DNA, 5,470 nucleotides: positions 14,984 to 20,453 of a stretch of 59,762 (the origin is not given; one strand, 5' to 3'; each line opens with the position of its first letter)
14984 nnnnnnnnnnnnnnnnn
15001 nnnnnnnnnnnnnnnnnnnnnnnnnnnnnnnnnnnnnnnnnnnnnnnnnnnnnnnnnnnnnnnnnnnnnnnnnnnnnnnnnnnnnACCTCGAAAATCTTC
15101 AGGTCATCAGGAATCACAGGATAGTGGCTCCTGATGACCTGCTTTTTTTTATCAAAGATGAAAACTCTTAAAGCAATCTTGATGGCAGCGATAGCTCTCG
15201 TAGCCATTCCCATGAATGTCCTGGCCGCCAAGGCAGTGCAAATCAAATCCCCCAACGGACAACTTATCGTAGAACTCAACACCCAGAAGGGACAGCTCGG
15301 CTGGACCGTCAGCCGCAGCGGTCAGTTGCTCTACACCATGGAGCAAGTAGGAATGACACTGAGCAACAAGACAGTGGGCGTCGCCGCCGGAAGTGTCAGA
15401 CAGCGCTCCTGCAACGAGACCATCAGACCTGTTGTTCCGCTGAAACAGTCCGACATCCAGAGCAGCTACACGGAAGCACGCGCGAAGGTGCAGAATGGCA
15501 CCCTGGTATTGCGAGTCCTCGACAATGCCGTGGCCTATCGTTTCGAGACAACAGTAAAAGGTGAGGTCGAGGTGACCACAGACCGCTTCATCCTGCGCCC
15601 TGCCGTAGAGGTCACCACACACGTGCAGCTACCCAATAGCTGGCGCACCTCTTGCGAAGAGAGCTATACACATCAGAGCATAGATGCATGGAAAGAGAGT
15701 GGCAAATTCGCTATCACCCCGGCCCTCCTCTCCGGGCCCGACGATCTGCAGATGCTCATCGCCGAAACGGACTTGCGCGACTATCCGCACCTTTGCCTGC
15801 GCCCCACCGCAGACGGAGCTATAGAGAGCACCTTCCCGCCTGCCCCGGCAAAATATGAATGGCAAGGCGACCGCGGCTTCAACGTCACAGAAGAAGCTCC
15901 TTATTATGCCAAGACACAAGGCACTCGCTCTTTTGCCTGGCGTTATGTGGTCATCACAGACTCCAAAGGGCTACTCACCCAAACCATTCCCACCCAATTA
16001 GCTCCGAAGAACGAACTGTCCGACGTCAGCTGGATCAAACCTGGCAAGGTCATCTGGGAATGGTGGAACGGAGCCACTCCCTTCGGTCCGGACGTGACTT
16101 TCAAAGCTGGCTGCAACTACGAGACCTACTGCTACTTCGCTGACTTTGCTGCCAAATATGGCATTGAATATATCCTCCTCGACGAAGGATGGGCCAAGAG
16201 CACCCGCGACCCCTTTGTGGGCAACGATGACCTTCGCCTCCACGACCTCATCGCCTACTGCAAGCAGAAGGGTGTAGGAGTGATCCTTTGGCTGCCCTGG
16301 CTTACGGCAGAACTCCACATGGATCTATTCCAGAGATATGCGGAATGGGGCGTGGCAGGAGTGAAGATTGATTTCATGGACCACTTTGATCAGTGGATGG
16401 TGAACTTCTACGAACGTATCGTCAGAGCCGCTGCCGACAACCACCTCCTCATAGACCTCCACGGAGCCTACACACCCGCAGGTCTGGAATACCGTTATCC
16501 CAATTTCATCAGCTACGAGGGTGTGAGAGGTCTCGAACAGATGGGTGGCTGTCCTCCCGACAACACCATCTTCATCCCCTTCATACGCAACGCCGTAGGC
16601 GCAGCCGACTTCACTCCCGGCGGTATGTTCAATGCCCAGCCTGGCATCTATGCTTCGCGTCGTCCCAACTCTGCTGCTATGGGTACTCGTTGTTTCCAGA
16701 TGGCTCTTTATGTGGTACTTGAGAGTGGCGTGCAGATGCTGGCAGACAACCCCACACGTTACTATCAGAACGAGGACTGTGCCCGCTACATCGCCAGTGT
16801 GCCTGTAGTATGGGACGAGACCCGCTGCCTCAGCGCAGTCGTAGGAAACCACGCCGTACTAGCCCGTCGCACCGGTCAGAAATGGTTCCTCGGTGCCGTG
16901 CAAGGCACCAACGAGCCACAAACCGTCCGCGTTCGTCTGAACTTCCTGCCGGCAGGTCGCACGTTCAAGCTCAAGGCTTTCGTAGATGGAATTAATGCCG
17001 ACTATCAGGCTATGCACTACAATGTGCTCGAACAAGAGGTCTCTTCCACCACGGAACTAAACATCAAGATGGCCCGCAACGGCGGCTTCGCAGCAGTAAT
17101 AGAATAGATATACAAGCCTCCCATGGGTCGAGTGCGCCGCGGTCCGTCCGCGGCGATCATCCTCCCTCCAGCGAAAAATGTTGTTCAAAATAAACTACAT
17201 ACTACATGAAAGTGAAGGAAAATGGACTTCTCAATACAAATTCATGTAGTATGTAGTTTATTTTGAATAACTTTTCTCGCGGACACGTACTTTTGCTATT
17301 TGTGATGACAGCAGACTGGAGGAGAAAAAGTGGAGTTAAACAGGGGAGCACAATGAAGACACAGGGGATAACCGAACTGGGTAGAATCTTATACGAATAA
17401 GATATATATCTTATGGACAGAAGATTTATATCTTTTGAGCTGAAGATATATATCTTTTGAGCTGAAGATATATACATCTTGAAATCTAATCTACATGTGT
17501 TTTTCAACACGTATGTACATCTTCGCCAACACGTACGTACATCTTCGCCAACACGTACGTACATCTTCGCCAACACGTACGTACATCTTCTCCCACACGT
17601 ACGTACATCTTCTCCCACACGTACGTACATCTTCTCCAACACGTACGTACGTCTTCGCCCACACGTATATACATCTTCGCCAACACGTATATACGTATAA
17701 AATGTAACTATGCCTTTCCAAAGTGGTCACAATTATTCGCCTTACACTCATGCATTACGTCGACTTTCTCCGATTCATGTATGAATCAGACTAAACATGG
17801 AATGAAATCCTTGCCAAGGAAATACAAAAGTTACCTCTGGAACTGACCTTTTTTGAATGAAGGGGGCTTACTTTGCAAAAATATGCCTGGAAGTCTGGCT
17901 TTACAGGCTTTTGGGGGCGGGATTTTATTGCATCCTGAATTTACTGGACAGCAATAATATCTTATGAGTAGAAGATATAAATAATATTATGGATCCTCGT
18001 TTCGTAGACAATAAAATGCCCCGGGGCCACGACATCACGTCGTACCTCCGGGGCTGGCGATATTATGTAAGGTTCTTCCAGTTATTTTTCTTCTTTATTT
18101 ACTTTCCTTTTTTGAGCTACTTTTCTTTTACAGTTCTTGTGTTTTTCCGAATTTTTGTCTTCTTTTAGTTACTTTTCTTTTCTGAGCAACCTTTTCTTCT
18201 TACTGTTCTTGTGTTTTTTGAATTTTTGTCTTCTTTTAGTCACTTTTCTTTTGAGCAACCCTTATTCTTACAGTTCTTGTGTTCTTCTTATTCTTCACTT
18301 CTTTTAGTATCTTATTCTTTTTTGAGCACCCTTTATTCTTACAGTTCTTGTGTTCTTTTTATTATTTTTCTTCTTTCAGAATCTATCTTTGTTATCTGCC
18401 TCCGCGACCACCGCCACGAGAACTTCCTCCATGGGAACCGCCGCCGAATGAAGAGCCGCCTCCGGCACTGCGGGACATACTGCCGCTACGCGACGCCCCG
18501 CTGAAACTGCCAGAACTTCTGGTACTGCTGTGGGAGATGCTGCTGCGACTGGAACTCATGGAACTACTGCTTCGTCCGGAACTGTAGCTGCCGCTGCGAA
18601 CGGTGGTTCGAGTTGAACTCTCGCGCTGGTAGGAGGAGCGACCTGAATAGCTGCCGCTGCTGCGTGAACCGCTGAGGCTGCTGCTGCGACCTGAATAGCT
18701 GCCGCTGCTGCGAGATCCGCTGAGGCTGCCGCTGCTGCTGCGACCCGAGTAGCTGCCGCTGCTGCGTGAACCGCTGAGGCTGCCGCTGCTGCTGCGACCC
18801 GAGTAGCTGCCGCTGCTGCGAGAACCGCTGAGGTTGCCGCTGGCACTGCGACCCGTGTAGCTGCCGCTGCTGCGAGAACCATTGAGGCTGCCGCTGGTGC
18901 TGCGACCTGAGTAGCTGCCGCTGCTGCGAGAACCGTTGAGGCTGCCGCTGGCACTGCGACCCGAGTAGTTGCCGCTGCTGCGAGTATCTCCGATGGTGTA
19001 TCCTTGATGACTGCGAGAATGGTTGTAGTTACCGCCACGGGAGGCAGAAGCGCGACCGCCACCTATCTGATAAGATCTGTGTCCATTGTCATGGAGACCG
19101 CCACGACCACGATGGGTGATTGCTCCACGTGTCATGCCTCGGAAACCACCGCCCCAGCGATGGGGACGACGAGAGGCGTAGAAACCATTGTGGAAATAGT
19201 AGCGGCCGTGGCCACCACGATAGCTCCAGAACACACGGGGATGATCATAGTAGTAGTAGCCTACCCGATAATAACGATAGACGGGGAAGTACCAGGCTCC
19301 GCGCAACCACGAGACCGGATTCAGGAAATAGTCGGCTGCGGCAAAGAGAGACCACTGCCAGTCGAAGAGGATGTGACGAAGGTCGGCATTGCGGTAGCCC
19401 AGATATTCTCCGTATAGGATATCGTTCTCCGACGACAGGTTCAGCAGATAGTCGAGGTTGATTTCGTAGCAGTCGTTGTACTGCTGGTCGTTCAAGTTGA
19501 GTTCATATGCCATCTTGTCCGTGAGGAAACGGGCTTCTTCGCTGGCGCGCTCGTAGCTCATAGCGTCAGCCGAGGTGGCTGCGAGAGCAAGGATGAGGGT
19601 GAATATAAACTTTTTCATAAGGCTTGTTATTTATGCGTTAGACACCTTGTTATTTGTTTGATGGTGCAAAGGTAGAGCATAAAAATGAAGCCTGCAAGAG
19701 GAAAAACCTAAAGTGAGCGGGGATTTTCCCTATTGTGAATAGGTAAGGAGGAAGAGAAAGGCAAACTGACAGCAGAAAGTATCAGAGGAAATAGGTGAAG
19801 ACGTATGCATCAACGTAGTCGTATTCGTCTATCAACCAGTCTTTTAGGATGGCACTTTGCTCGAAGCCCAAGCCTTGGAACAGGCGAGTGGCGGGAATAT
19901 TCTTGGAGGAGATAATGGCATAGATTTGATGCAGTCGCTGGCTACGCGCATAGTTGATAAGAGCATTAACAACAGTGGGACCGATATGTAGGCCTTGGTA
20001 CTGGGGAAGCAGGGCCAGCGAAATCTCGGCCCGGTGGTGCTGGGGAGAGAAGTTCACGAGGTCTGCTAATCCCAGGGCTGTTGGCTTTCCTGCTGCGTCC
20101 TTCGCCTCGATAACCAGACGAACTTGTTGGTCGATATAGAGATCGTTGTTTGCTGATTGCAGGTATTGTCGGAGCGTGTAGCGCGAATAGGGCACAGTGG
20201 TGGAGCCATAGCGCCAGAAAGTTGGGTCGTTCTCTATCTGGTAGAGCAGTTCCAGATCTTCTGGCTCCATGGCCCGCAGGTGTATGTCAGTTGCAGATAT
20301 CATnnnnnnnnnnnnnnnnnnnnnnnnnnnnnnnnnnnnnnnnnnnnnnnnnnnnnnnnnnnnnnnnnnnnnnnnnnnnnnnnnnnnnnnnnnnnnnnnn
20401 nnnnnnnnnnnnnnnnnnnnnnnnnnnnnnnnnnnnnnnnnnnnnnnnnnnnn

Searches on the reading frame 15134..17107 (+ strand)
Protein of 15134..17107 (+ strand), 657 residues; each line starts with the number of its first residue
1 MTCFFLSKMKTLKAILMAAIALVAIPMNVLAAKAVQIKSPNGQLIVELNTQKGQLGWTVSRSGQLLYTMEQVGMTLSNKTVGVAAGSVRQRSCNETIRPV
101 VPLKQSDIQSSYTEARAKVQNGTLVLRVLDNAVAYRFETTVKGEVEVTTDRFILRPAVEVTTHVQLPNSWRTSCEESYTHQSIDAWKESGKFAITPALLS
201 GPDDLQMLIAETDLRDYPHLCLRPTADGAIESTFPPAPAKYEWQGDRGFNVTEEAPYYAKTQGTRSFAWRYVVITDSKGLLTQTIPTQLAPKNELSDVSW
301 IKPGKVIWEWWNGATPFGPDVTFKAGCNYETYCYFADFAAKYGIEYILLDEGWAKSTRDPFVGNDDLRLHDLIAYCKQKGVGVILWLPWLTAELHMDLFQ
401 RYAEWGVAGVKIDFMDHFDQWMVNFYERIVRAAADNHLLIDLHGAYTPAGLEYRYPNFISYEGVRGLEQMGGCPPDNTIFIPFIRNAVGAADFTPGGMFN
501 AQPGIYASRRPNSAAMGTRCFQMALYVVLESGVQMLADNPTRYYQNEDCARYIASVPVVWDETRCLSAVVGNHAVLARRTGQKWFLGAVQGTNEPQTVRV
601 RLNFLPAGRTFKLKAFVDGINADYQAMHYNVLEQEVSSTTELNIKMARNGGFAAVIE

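Call 16: search_protein_families(library=pfam, proteins=[window:15134-17107:+], max_evalue=0.001)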
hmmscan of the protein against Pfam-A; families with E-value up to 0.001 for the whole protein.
window:15134-17107:+ (657 aa): 3 families
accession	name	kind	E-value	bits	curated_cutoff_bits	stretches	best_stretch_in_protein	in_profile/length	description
PF10566.15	Glyco_hydro_97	-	6.9e-92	308.2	32.5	1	297-557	1-275/275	Glycoside hydrolase 97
PF14508.12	GH97_N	-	1.3e-34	120.1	25.3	1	37-290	1-227/229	Glycosyl-hydrolase 97 N-terminal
PF14509.12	GH97_C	-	6.7e-27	94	25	1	559-656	1-96/97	Glycosyl-hydrolase 97 C-terminal, oligomerisation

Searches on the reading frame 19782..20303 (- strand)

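Call 7: search_protein_families(library=pfam, proteins=[window:19782-20303:-], max_evalue=0.001)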
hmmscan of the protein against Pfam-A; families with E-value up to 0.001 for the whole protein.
window:19782-20303:- (173 aa): 5 families
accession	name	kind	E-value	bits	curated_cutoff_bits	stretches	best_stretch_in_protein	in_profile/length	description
PF13302.13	Acetyltransf_3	-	1.4e-19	71.6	25.4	1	7-148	2-138/138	Acetyltransferase (GNAT) domain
PF00583.31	Acetyltransf_1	-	3.1e-11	44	20.7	1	21-147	5-116/116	Acetyltransferase (GNAT) family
PF13420.13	Acetyltransf_4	-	6.6e-08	33.2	24.3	1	76-165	60-152/155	Acetyltransferase (GNAT) domain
PF13508.13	Acetyltransf_7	-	0.0002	22.1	27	1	78-149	16-84/84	Acetyltransferase (GNAT) domain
PF08445.16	FR47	-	0.0002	21.7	22.1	1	95-150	26-80/86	FR47-like protein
